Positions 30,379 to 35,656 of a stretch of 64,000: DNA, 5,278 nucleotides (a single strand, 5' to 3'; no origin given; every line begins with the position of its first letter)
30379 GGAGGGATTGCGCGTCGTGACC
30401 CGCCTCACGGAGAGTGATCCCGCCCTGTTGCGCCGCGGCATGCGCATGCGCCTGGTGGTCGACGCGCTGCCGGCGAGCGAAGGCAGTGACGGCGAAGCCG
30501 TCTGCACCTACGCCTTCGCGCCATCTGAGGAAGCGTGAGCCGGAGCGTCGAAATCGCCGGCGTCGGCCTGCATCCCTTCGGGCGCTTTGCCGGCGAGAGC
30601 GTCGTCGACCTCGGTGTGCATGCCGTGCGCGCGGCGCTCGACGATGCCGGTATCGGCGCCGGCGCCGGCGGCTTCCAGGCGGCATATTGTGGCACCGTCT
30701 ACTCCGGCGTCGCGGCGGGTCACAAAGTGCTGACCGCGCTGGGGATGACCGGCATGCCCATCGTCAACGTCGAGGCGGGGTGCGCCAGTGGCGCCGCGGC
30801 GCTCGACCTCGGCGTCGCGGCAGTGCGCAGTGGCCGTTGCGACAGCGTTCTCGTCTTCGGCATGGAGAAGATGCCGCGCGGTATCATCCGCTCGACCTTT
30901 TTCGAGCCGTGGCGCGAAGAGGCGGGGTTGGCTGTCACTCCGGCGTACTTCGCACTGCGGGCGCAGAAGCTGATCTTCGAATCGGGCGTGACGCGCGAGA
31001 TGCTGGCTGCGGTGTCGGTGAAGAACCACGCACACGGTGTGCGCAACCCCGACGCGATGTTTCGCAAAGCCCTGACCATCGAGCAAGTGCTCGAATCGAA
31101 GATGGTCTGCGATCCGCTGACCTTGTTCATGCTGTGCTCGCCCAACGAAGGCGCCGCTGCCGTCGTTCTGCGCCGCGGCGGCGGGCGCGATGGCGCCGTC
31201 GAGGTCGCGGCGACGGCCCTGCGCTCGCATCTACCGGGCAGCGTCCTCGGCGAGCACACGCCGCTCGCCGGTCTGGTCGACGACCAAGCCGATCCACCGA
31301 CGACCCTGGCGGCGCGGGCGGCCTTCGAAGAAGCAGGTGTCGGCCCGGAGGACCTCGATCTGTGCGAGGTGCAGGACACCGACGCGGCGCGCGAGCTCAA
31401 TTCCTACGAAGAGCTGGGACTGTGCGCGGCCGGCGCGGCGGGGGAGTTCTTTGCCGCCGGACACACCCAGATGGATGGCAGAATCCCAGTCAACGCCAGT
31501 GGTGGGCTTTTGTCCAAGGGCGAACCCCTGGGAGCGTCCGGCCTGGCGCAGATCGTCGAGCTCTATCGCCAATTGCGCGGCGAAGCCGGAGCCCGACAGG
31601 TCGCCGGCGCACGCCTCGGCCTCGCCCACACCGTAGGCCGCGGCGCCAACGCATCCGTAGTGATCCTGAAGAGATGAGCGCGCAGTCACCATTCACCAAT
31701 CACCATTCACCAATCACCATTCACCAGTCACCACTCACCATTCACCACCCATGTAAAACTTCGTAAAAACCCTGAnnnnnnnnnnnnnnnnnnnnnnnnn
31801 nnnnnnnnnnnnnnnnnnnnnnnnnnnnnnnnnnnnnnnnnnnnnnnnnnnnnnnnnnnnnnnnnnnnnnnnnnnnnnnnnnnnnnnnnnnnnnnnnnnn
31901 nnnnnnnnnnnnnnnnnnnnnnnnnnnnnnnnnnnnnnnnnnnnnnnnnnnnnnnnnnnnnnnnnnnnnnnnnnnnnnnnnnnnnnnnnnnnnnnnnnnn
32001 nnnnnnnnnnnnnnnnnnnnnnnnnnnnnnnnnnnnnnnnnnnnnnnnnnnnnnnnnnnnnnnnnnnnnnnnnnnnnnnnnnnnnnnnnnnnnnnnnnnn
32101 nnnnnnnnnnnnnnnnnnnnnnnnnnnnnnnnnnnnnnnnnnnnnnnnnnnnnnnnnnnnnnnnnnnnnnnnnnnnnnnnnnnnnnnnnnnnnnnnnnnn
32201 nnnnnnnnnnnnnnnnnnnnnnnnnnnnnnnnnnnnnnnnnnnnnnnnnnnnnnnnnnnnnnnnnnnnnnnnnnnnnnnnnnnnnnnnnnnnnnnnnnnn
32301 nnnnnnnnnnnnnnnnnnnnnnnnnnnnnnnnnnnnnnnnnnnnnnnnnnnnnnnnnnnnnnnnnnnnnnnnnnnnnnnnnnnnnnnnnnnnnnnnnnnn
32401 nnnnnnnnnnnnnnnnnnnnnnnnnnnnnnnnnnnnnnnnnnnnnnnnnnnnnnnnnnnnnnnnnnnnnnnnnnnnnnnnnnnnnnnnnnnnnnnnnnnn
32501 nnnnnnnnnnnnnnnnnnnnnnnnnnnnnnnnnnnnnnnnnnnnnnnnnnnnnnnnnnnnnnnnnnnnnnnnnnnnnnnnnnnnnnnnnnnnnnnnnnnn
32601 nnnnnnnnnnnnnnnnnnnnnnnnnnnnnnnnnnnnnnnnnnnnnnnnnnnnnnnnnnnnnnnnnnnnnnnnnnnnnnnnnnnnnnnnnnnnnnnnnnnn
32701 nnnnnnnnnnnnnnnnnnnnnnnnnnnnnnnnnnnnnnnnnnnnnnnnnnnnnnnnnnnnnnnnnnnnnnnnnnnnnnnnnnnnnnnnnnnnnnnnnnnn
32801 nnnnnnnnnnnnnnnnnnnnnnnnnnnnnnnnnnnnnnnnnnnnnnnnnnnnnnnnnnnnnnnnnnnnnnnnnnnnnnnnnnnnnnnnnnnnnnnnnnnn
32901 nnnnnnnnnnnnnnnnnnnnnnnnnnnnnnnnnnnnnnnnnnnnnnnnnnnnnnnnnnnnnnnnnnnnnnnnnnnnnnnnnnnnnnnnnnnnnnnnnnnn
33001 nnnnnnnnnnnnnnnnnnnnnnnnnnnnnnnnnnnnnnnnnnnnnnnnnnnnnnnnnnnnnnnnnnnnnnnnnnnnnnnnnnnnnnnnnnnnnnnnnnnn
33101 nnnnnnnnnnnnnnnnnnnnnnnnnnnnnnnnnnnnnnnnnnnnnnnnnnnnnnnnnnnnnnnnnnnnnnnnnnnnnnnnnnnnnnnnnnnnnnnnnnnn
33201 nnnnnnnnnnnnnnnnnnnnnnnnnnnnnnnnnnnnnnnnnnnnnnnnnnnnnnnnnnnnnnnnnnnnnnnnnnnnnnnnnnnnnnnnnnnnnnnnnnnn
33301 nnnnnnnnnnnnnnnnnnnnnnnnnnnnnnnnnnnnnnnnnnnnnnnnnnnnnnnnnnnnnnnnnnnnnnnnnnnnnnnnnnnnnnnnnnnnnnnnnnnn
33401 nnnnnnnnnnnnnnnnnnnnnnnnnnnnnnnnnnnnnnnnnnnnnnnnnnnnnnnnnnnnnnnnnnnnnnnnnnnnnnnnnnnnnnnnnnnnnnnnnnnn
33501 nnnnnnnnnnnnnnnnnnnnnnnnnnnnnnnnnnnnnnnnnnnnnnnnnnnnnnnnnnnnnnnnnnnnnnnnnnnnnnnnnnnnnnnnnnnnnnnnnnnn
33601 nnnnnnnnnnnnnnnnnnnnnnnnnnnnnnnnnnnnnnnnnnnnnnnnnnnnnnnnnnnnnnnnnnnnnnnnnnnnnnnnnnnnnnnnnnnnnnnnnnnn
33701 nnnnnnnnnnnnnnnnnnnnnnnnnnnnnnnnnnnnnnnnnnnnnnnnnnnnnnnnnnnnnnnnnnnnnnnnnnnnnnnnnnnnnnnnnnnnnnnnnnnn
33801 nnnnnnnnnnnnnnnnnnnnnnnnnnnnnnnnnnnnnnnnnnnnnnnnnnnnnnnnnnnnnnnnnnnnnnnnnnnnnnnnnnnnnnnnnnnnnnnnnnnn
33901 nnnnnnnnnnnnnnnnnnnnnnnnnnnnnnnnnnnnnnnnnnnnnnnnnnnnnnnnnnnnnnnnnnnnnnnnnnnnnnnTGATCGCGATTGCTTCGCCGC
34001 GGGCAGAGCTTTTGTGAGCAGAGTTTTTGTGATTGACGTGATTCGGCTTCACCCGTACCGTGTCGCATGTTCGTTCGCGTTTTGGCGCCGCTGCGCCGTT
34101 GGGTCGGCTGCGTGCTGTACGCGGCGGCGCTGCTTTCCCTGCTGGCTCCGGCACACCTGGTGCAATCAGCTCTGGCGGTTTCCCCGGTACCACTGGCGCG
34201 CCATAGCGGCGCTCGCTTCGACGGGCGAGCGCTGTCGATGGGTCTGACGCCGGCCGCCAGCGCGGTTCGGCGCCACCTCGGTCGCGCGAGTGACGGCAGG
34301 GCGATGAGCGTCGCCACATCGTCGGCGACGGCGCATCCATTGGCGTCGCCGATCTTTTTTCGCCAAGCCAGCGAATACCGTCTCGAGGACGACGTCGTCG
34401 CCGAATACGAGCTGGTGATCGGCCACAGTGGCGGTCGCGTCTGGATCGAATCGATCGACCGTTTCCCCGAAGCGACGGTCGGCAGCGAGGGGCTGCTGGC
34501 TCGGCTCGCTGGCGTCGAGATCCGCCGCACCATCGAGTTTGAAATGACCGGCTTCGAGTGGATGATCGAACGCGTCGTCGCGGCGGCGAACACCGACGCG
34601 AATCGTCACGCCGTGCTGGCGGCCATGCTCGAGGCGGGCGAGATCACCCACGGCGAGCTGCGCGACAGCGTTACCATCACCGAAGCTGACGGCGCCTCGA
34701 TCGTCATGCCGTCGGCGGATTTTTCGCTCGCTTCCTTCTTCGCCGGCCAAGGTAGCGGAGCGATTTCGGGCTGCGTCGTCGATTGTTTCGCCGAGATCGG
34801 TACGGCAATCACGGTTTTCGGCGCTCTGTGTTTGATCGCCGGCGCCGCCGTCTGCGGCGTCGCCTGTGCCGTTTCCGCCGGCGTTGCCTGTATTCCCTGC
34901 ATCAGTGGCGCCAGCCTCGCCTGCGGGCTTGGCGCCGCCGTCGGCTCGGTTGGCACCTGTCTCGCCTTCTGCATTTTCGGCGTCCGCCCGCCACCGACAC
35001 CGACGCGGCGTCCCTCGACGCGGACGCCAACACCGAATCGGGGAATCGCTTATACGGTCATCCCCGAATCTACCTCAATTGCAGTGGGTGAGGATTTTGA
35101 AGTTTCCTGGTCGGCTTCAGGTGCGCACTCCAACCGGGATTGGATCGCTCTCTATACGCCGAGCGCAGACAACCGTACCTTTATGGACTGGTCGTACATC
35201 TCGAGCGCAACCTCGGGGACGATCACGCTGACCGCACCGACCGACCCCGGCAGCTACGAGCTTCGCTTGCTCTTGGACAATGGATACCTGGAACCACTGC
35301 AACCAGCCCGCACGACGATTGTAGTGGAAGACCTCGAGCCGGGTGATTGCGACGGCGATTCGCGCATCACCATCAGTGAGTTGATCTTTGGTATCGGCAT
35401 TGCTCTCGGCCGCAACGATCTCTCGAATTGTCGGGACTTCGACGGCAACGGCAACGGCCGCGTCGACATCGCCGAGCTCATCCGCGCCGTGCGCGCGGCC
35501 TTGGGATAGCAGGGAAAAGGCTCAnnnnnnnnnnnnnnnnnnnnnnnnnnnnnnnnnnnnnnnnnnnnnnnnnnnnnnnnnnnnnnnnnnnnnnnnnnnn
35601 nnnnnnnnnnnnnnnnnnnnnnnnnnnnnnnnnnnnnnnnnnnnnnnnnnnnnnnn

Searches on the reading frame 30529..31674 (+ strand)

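Call 46: search_protein_families(library=pfam, proteins=[window:30529-31674:+], max_evalue=0.001)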
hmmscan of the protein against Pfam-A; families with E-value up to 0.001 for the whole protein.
window:30529-31674:+ (382 aa): 5 families
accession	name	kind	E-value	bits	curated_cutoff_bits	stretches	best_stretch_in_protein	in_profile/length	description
PF22691.2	Thiolase_C_1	-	2.3e-38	131.6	28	1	258-381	20-143/144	Thiolase C-terminal domain-like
PF00108.29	Thiolase_N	-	7.2e-16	58.8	26.4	1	16-182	10-197/260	Thiolase, N-terminal domain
PF02803.24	Thiolase_C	-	3.3e-08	33.7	27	1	259-366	25-114/123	Thiolase, C-terminal domain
PF08545.16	ACP_syn_III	-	2.3e-05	24.6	24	0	81-118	3-40/80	3-Oxoacyl-[acyl-carrier-protein (ACP)] synthase III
PF00109.32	ketoacyl-synt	-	4.7e-05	23.6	20.8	1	61-115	152-204/252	Beta-ketoacyl synthase, N-terminal domain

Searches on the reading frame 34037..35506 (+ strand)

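Call 46: search_protein_families(library=pfam, proteins=[window:34037-35506:+], max_evalue=0.001)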
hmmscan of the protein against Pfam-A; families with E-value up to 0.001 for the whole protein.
window:34037-35506:+ (490 aa): 1 family
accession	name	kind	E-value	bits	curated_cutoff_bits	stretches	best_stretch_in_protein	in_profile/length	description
PF00036.39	EF-hand_1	-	5.6e-05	22.8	25.4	0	466-487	7-28/29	EF hand domain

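Call 82: search_protein_families(library=ncbifam, proteins=[window:34037-35506:+], max_evalue=0.01)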
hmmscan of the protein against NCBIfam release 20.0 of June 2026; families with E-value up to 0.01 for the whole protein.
window:34037-35506:+ (490 aa): 0 families
